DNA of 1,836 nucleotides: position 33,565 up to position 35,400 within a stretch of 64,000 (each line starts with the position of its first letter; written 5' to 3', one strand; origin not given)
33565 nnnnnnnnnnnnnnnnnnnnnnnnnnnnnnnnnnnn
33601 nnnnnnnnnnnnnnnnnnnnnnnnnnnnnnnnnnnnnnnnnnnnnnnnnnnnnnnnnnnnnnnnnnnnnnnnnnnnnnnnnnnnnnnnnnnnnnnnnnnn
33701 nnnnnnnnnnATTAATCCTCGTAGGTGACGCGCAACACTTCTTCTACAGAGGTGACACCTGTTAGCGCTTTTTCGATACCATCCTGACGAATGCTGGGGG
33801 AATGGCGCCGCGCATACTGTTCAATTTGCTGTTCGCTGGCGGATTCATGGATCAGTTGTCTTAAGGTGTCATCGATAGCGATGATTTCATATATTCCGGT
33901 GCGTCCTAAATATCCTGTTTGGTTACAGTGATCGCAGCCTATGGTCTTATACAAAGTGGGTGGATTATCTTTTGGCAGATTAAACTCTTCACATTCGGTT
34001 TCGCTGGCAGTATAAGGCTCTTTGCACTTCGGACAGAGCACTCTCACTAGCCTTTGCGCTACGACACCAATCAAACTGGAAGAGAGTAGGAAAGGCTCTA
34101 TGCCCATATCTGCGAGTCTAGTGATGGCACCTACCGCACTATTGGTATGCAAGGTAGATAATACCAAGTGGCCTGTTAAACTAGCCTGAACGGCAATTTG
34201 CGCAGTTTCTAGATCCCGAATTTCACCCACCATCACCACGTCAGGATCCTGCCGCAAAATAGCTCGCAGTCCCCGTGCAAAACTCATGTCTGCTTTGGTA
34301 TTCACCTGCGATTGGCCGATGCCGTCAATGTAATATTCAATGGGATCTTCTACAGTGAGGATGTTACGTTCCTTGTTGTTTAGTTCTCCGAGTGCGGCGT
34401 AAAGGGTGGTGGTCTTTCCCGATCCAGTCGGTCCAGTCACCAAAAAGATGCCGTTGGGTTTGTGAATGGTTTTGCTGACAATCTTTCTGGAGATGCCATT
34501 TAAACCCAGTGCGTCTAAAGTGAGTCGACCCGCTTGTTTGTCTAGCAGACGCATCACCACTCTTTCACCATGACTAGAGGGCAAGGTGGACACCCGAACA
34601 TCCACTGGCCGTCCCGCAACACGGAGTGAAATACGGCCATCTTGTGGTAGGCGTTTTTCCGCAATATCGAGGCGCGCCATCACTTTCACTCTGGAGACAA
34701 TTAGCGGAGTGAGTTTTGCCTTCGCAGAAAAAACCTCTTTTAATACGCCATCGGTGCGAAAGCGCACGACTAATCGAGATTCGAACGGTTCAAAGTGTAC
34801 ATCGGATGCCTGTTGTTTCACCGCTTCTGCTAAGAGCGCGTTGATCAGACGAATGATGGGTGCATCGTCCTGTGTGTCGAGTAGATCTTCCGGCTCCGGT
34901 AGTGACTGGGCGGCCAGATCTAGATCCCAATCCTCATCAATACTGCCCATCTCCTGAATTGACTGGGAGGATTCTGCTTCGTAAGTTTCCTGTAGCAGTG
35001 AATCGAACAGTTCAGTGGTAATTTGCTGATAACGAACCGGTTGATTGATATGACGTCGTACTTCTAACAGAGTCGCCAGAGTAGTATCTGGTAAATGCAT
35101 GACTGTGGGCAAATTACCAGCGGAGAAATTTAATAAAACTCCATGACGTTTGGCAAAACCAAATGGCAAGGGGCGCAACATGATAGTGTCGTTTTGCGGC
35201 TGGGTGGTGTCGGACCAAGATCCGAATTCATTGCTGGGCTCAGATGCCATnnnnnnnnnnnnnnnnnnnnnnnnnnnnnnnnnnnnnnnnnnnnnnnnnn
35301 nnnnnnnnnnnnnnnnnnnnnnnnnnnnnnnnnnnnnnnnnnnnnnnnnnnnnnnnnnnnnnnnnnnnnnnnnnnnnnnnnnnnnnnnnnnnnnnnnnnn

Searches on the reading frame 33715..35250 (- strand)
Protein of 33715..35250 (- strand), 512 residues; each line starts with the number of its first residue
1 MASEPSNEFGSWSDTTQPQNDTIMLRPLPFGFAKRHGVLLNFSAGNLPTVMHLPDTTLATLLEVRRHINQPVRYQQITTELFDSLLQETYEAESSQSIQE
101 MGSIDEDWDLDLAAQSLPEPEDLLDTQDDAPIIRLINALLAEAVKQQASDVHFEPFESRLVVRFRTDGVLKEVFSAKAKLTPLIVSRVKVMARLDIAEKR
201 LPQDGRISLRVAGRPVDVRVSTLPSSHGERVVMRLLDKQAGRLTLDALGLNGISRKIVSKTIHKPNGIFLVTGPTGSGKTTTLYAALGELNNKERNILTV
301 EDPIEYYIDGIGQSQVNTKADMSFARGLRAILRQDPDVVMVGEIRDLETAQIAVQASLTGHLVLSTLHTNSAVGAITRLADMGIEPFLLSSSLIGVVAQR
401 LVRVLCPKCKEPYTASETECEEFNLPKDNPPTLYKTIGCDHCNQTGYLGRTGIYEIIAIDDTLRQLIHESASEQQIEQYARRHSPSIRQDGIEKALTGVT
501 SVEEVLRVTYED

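Call 10: search_protein_families(library=pfam, proteins=[window:33715-35250:-], max_evalue=0.001)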
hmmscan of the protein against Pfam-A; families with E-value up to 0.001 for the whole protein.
window:33715-35250:- (512 aa): 4 families
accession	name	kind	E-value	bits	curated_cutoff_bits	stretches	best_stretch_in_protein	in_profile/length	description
PF00437.27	T2SSE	-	2.4e-155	517.2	24.9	1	126-507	2-370/370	Type II/IV secretion system protein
PF22341.1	GSPE_N1E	-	8.6e-20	71.1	27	1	28-90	2-64/64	GSPII protein E, N1E domain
PF25199.1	nSTAND_NTPase5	-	9.1e-06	26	34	1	255-305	30-81/145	Novel STAND NTPase 5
PF13401.12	AAA_22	-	0.00049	20.9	27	0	265-301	4-40/130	AAA domain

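Call 68: search_protein_families(library=pfam, proteins=[L017:15645-16175:+, L017:18012-18803:+, L017:18820-19752:+, L017:6992-7723:-, L017:2723-3418:-, L018:9765-9938:+], max_evalue=0.01)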
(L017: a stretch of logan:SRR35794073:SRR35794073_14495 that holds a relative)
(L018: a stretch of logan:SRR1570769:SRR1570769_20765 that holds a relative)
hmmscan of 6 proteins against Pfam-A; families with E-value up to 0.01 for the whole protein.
L017:15645-16175:+ (177 aa): 0 families

L017:18012-18803:+ (264 aa): 1 family
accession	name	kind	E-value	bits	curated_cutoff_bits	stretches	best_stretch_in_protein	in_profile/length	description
PF07731.20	Cu-oxidase_2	-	0.0042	17.3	20.4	1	192-216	111-135/137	Multicopper oxidase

L017:18820-19752:+ (311 aa): 0 families

L017:6992-7723:- (244 aa): 0 families

L017:2723-3418:- (232 aa): 0 families

L018:9765-9938:+ (58 aa): 0 families
